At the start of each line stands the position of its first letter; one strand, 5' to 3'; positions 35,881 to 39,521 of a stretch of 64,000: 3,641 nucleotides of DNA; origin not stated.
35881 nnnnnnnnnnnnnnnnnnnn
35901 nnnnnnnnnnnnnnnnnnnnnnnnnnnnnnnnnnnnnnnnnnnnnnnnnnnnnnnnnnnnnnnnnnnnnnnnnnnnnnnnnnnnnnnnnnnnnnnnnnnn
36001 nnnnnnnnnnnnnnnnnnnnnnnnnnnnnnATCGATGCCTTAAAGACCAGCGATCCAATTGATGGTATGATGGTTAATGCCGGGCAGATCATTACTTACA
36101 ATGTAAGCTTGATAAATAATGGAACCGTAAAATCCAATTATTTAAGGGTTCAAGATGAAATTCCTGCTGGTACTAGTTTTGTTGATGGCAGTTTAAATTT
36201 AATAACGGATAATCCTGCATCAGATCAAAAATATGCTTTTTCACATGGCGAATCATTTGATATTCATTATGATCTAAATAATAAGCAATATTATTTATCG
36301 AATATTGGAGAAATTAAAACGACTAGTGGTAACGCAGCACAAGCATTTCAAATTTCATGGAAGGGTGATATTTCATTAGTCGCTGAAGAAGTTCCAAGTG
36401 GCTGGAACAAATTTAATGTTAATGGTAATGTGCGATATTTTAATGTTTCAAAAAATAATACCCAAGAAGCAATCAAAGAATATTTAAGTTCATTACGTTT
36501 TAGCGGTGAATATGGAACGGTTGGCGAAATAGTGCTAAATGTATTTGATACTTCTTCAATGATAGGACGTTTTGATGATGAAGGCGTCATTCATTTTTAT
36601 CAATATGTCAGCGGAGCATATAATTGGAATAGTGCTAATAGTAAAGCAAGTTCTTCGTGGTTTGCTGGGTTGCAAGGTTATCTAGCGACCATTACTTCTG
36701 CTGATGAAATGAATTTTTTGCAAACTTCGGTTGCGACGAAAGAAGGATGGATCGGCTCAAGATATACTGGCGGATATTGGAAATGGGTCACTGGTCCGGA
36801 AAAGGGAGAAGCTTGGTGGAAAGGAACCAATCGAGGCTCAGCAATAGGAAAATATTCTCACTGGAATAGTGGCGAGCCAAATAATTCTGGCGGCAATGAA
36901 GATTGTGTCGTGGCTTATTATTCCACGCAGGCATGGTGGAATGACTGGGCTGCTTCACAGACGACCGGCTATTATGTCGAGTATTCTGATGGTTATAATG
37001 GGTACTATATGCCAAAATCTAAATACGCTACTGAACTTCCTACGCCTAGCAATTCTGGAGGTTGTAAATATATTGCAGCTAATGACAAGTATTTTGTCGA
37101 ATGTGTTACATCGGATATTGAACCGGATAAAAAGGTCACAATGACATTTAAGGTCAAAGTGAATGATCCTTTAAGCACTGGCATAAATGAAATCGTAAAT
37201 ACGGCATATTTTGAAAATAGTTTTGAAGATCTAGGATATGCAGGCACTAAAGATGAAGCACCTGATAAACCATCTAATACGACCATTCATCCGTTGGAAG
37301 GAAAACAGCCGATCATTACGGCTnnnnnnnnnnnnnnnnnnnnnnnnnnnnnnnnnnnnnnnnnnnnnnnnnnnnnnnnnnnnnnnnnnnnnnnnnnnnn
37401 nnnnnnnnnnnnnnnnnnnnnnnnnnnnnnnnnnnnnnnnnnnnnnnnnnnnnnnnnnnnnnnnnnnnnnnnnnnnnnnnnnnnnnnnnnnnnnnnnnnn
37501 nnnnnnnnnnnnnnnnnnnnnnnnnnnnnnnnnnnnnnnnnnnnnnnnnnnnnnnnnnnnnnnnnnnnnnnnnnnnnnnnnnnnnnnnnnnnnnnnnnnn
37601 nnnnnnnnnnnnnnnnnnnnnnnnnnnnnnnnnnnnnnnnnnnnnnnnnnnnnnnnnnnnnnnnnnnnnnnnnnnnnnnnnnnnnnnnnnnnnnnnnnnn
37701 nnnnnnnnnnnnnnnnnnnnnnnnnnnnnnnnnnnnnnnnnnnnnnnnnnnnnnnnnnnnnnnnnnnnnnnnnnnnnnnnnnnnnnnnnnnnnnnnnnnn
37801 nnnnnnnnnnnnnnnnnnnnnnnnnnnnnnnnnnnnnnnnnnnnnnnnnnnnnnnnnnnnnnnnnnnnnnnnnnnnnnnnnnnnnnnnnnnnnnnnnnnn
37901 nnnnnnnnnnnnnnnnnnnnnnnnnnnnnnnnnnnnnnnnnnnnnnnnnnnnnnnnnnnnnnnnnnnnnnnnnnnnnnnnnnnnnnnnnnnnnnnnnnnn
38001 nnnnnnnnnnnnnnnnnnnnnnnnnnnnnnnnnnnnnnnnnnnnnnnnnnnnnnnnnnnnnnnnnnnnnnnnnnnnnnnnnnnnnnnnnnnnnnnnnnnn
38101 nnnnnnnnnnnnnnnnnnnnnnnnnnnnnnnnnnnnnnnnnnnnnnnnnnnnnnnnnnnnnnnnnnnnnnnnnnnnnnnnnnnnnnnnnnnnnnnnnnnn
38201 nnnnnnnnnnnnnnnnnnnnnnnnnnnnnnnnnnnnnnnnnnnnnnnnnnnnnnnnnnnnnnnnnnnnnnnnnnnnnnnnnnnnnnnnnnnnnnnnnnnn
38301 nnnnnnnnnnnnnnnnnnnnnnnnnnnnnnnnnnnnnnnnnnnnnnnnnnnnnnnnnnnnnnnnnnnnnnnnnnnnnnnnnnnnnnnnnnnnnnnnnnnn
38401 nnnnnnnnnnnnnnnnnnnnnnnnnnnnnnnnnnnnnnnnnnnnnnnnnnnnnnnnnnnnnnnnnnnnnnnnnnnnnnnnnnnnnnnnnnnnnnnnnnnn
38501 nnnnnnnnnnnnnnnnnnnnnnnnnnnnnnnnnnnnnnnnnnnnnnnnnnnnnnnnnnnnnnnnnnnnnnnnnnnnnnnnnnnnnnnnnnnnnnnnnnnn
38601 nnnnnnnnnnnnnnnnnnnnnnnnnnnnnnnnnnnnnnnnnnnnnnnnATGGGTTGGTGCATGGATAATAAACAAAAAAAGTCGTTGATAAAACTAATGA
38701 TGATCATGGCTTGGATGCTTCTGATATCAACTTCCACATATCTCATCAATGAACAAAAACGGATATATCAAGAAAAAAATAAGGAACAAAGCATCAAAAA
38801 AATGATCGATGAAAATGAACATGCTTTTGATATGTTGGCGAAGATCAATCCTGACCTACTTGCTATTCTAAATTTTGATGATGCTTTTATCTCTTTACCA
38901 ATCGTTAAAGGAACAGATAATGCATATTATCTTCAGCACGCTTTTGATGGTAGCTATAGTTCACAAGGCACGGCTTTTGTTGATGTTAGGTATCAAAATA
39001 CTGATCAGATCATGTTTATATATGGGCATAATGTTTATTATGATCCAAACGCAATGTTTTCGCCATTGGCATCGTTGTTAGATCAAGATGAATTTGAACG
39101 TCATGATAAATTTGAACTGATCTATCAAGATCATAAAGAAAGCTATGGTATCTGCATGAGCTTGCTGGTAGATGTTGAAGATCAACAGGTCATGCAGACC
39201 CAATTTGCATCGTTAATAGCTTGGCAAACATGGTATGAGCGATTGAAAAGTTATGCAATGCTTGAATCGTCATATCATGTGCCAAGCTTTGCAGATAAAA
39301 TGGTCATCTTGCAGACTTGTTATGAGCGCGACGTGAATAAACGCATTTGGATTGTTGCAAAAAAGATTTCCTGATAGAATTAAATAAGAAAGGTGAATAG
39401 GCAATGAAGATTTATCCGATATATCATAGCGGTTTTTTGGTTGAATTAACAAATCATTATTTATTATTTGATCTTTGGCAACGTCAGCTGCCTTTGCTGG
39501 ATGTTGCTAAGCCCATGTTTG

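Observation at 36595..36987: Animal-type EPN/WND C-type lectin domain inside a Gram-positive pilus adhesin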

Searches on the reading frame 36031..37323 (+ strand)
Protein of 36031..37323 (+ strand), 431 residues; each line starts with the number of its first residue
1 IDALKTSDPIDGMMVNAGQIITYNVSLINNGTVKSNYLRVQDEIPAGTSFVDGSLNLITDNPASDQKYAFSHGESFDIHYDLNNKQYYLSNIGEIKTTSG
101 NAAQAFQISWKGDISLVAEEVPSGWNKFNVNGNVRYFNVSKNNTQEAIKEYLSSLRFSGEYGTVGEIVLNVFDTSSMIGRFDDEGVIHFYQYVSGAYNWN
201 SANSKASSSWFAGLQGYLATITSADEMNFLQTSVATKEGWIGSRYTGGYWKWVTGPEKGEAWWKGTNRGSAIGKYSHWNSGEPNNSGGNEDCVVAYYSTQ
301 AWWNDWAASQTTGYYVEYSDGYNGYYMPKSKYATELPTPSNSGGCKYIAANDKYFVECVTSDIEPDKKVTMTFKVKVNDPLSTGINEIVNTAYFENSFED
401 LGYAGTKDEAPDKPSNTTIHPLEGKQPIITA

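Call 47: find_related_loci(query=window:36031-37323:+, collection=genome_contigs, flank=10000)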
Query window:36031-37323:+ (431 aa) in genome_contigs; peptide patterns used: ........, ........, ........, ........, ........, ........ (x = any residue, [..] = any of these).
54 stretches matched a pattern; 2 encode a relative of the query (tblastn E <= 1e-3); 2 distinct loci.
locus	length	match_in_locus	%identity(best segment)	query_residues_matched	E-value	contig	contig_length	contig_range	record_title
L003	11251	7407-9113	99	1-431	0e+0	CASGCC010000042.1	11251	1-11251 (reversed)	uncultured Firmicutes bacterium isolate B38_L1_377377_idba_bin.39 genome assembly, contig: B38_L1_377377_idba_bin.39.fa_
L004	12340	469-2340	79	1-431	0e+0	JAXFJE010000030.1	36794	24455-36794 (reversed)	MAG: Erysipelotrichaceae bacterium isolate SUG2319 k141_36338, whole genome shotgun sequence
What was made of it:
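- Tried and rejected: The single-protein scan found only two species representatives (call 47), so the taxonomic breadth comes from protein names instead.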

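Call 64: predict_structure(alignment_id=A3)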
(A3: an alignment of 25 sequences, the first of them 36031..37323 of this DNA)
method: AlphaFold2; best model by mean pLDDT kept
length: 431 residues; sequences in the alignment: 25
mean_pLDDT: 68.9   pTM: 0.52
mean pLDDT of the five models: 68.9, 62.7, 60.7, 58.3, 57.4
residues with pLDDT >= 90: 85; 70-90: 145; 50-70: 116; < 50: 85
segments of 3 or more residues with pLDDT < 50: 2-4, 8-10, 57-73, 322-343, 397-431
pLDDT, mean of each block of 10 residues (from residue 1): 51 67 64 54 68 50 31 60 84 70 74 84 73 68 73 88 72 71 73 95 93 84 87 82 94 93 90 87 90 84 92 91 38 37 58 68 60 71 53 48 36 32 28 35
secondary structure, 60 per line:
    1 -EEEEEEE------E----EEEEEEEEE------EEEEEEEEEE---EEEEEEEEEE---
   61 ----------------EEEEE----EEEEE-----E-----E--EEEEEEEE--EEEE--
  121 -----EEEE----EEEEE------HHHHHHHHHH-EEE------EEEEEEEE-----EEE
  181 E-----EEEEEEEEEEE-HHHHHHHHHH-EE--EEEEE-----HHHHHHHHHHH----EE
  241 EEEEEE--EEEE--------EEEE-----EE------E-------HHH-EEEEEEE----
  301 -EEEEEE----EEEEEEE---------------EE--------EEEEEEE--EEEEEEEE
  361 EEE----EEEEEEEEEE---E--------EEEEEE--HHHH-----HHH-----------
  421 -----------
elements in order: E2-8 E20-28 E35-44 E48-57 E77-81 E86-90 E105-112 E115-118 E126-129 E134-138 H145-154 E156-158 E165-172 E178-181 E187-197 H199-208 E214-218 H224-234 E239-246 E249-252 E261-264 E290-296 E302-307 E312-318 E344-350 E353-363 E368-377 E390-395 H398-401
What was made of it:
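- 36214..36585 (+): Module X (residues 921-1044). This is a pedestal that precedes the variable head. It is modelled as beta strands plus one helix at pLDDT about 70-88 (call 64).
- On CLIPPER/DUF11 isopeptide domain (host of the insertion): The model of this part has low confidence (call 64) and the bond cannot be verified.
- The multi-domain model is weak: pLDDT 68.9, with the CLIPPER halves at 50-68 (call 64).
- Tried and rejected: The resulting model is confident only for the lectin (call 64), so the nested arrangement rests on the HMM evidence.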

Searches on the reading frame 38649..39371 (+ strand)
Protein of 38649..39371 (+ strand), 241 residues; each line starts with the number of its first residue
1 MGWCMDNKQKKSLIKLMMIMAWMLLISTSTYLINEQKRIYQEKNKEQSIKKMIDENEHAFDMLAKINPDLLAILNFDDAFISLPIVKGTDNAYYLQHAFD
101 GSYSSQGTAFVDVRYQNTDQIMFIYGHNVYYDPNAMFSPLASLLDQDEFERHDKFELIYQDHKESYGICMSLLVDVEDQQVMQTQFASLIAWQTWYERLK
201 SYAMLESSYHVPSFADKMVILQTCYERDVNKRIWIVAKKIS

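Call 4: search_protein_families(library=pfam, proteins=[window:38649-39371:+], max_evalue=0.01)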
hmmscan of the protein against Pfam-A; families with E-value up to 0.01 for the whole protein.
window:38649-39371:+ (241 aa): 1 family
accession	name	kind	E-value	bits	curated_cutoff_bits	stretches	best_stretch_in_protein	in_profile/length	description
PF04203.18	Sortase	-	1.8e-06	28.1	26.6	1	81-239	8-124/125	Sortase domain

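Call 10: search_protein_families(library=ncbifam, proteins=[window:38649-39371:+], max_evalue=0.01)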
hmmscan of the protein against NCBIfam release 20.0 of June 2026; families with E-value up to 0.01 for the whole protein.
window:38649-39371:+ (241 aa): 3 families
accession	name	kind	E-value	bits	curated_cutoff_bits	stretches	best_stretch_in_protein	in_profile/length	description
TIGR03064.1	sortase_srtB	equivalog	9.3e-31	106.9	153.75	1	13-234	10-234/235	class B sortase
NF040525.1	SrtB_LPKTxSAVK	exception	1.3e-16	60.4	200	1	28-235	19-234/261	class B sortase, LPKTxAVK-specific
NF058671.1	sortase_SrtD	exception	0.0033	17.1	140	0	18-190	5-163/187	class D sortase, LPxTATN-specific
